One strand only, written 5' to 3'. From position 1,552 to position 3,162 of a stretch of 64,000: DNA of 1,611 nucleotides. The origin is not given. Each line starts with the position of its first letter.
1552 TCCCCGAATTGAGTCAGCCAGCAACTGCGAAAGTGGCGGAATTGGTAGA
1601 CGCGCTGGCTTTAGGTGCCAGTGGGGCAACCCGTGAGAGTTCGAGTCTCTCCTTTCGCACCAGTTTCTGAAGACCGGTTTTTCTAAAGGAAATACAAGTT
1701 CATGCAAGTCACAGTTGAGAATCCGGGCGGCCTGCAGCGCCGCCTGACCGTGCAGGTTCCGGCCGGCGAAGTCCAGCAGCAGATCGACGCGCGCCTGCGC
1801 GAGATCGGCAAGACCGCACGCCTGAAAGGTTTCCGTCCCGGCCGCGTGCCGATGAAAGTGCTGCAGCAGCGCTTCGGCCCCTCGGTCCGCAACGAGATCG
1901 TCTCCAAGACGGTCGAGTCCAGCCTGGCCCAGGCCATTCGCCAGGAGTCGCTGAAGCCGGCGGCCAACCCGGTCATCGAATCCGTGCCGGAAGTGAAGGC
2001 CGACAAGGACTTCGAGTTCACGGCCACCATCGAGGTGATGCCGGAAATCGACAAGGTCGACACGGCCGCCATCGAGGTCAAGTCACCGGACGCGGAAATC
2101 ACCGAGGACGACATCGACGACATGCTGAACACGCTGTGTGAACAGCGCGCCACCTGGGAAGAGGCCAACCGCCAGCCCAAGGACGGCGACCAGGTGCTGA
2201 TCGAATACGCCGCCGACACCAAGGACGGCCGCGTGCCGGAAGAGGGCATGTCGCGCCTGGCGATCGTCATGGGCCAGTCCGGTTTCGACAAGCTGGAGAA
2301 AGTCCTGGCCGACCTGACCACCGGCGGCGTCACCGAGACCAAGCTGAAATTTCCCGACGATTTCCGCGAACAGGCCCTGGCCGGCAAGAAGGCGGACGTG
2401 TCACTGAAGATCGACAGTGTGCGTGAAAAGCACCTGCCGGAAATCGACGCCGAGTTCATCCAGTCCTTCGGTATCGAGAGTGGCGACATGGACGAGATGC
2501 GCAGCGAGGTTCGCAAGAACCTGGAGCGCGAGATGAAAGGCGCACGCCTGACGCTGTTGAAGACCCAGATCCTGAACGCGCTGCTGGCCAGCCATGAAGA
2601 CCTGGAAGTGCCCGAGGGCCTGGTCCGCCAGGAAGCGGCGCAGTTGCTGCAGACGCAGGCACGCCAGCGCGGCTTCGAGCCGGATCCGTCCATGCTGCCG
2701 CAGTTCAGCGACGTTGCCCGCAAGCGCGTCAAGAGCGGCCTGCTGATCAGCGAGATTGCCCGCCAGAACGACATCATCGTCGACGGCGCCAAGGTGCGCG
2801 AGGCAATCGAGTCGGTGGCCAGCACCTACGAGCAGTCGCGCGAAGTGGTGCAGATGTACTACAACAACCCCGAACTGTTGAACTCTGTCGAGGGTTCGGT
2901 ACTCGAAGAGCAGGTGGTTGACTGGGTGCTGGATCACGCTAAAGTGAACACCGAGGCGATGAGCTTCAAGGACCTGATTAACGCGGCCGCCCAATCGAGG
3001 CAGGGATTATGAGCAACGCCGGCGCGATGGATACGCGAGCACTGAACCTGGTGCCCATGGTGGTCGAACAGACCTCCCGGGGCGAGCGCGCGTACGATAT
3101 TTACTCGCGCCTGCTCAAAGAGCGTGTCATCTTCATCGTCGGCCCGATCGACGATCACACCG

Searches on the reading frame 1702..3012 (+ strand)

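Call 37: search_protein_families(library=pfam, proteins=[window:1702-3012:+], max_evalue=0.00001)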
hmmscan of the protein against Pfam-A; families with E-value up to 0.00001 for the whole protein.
window:1702-3012:+ (436 aa): 2 families
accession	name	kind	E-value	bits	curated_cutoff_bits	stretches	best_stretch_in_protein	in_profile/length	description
PF05697.18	Trigger_N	-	1.5e-41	142.5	22.2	1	1-145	1-144/144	Bacterial trigger factor protein (TF)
PF05698.19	Trigger_C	-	2.7e-26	93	22.7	1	263-410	2-161/162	Bacterial trigger factor protein (TF) C-terminus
